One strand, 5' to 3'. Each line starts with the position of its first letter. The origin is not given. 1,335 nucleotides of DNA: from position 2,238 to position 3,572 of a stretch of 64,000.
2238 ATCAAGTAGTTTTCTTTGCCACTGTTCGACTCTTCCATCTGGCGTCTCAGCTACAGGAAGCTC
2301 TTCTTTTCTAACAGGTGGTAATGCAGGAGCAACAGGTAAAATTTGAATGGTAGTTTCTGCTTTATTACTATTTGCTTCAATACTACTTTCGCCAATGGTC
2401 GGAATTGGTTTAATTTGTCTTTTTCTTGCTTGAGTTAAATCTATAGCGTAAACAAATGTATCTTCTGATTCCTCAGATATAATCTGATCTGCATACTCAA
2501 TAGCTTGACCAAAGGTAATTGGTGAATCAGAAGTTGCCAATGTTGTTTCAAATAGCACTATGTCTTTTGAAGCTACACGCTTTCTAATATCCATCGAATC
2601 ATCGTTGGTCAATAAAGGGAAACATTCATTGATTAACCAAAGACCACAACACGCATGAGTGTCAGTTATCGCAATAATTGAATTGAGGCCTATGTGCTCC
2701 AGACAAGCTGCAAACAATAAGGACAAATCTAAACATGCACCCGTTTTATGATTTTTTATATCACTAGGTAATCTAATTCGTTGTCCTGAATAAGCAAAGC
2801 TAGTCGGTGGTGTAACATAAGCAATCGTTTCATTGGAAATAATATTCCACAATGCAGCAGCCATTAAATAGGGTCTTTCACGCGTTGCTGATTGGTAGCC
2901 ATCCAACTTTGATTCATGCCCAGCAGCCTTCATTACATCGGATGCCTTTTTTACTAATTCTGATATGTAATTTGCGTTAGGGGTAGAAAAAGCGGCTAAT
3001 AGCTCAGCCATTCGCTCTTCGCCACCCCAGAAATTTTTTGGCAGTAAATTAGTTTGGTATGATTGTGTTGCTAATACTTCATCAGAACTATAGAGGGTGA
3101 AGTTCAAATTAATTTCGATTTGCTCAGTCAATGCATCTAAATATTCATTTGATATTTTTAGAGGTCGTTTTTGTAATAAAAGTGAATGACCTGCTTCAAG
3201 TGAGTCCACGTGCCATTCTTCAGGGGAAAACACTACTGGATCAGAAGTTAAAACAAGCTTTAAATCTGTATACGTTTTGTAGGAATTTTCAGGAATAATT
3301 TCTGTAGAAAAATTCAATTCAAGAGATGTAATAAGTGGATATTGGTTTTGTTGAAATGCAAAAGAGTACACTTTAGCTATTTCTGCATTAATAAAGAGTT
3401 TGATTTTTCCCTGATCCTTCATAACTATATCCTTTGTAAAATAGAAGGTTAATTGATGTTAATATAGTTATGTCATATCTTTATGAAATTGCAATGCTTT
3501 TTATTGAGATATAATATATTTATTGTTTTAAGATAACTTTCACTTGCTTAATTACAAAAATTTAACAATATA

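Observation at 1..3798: Edge-truncated giant protein: transglutaminase-like domain fused to a DUF4011/Upf1-like SF1 helicase, with foreign codon usage (candidate defence-type gene at an island boundary)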

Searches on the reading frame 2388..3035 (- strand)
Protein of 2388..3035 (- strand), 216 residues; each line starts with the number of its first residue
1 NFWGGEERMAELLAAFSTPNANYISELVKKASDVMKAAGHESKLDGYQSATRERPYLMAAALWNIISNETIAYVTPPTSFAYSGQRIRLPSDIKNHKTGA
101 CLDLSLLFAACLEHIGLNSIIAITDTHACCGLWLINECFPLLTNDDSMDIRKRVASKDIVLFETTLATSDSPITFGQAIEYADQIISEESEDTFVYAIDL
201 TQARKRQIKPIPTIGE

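Call 44: search_protein_families(library=pfam, alignment_id=A2, max_evalue=10)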
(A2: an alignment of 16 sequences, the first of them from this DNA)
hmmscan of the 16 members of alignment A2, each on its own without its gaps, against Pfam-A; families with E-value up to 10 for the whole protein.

A. member 1, seq(216 aa): 1 family
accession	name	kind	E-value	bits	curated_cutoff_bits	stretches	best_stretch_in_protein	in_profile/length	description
PF04473.18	DUF553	-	0.16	11.9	20.5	1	81-119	45-82/140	Transglutaminase-like domain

B. families by the number of members that match (of 16 scanned): 9 families
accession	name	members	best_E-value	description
PF04473.18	DUF553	3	0.072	Transglutaminase-like domain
PF00696.33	AA_kinase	2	0.14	Amino acid kinase family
PF01841.26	Transglut_core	2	0.26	Transglutaminase-like superfamily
PF19150.5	DUF5832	1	0.093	Family of unknown function (DUF5832)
PF04844.18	Ovate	1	0.12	Transcriptional repressor, ovate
PF12785.12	VESA1_N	1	0.15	Variant erythrocyte surface antigen-1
PF00797.23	Acetyltransf_2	1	0.18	N-acetyltransferase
PF20539.3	DUF6754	1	0.2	Domain of unknown function (DUF6754)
PF10881.14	DUF2726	1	0.22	Protein of unknown function (DUF2726)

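Call 45: search_solved_structures(query=A2, max_evalue=10, show_alignments=3)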
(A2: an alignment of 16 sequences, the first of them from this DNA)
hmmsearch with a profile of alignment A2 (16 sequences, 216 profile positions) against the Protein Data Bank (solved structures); distinct sequences matched with E-value up to 10: 2.
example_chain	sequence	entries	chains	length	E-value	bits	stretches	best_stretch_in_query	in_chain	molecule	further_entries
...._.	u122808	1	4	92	0.22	13.9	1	145-213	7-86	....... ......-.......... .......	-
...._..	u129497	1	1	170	1.4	11.3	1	70-157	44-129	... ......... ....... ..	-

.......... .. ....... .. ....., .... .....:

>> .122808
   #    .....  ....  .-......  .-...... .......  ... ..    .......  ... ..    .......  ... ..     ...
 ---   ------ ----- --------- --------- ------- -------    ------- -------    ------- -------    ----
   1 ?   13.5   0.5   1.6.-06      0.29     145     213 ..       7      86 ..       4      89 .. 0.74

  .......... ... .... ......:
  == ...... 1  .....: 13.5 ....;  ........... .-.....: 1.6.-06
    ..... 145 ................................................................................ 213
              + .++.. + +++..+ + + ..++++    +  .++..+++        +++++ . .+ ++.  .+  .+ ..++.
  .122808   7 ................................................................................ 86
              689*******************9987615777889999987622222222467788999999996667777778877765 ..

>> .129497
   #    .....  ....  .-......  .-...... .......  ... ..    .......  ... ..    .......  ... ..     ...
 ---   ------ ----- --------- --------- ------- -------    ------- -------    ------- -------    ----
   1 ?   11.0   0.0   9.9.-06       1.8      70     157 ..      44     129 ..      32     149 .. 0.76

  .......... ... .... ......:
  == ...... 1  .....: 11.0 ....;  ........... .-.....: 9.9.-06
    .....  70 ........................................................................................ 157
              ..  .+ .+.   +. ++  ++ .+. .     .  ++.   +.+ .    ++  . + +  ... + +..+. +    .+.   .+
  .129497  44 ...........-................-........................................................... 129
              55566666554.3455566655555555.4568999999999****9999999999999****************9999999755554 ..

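Call 50: predict_structure(alignment_id=A3)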
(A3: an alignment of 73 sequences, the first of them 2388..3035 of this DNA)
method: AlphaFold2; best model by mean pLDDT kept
length: 216 residues; sequences in the alignment: 73
mean_pLDDT: 90.9   pTM: 0.91
mean pLDDT of the five models: 90.9, 89.8, 89.8, 89.2, 87.9
residues with pLDDT >= 90: 162; 70-90: 40; 50-70: 13; < 50: 1
segments of 3 or more residues with pLDDT < 50: none
pLDDT, mean of each block of 10 residues (from residue 1): 62 93 97 93 78 94 97 88 85 96 97 97 93 96 93 96 96 96 90 92 95 63
secondary structure, 60 per line:
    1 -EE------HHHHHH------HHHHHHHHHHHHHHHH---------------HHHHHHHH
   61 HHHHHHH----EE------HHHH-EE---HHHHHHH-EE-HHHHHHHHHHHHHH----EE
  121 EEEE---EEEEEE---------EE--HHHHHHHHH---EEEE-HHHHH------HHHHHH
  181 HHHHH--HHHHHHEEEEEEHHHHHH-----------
elements in order: H10-15 H22-37 H53-67 H80-83 H90-96 H101-114 E119-124 E128-133 H147-155 E159-162 H164-168 H175-185 H188-193 E194-199 H200-205

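Call 53: fold_search(model_id=the predicted structure, library=pdb)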
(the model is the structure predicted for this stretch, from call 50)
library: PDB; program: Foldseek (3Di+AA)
matches with E <= 10: 240; with E <= 0.001: 0
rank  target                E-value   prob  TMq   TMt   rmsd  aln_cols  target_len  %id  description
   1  9e5c_1m               1.7e-02  0.99  0.33  0.16   5.6       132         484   14  Cryo-EM structure of 96 nm repeat of microtubule doublet from T. brucei flagellum (released 2025-03-12)
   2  3kd4_A                1.8e-02  0.96  0.32  0.16   5.6       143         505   12  CRYSTAL STRUCTURE OF A PUTATIVE PROTEASE (BDI_1141) FROM PARABACTEROIDES DISTASONIS ATCC 8503 AT 2.00 A RESOLUTION (released 2009-11-24)
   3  9y6s_8G               1.9e-02  0.92  0.34  0.14  15.8       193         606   10  96-nm repeat of the Leishmania tarentolae doublet microtubule (released 2025-12-17)
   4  3isr_A                2.3e-02  0.87  0.34  0.27  12.6       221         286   13  The Crystal Structure of a Putative Cysteine Protease from Cytophaga hutchinsonii to 1.9A (released 2009-09-08)
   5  2f4o_A                2.3e-02  0.60  0.30  0.23  14.7       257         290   12  The Mouse PNGase-HR23 Complex Reveals a Complete Remodulation of the Protein-Protein Interface Compared to its Yeast O (released 2006-03-07)
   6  1x3w_A                2.9e-02  0.77  0.35  0.25  13.9       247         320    9  Structure of a peptide:N-glycanase-Rad23 complex (released 2005-06-14)
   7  3isr_C                3.8e-02  0.91  0.34  0.27   9.5       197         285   14  The Crystal Structure of a Putative Cysteine Protease from Cytophaga hutchinsonii to 1.9A (released 2009-09-08)
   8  2f4m_A                4.7e-02  0.47  0.31  0.24  16.3       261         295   11  The Mouse PNGase-HR23 Complex Reveals a Complete Remodulation of the Protein-Protein Interface Compared to its Yeast O (released 2006-03-07)
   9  6g49                  5.3e-02  0.95  0.39  0.30   5.9       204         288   13  Crystal structure of the periplasmic domain of TgpA from Pseudomonas aeruginosa (released 2019-04-10)
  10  3esw_A                5.3e-02  0.89  0.33  0.22   9.4       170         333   14  Complex of yeast PNGase with GlcNAc2-IAc. (released 2008-11-11)
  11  4xz7_B                6.6e-02  0.87  0.35  0.21   7.8       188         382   12  Crystal structure of a TGase (released 2015-06-24)
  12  7pjo_BBB              8.7e-02  0.75  0.25  0.25  10.3       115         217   16  Crystal form 3 of CPR-C4: a cysteine protease from the Candidate Phyla Radiation (released 2022-07-06)
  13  7pjo_AAA              9.2e-02  0.75  0.26  0.26  10.3       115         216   16  Crystal form 3 of CPR-C4: a cysteine protease from the Candidate Phyla Radiation (released 2022-07-06)
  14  7ob6_B                9.8e-02  0.90  0.25  0.26   3.4        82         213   17  CPR-C4 - a conserved novel protease from the Candidate Phyla Radiation (released 2022-04-27)
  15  8j07_7                9.8e-02  0.57  0.23  0.09  15.9       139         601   10  96nm repeat of human respiratory doublet microtubule and associated axonemal complexes (released 2023-07-26)
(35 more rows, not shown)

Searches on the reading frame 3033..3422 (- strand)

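Call 68: search_protein_families(library=pfam, proteins=[window:3033-3422:-], max_evalue=10)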
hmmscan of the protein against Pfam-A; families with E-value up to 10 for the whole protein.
window:3033-3422:- (130 aa): 1 family
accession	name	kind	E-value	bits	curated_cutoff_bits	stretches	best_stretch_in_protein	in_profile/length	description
PF00388.25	PI-PLC-X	-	0.051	13.7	23.1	1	15-41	73-99/144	Phosphatidylinositol-specific phospholipase C, X domain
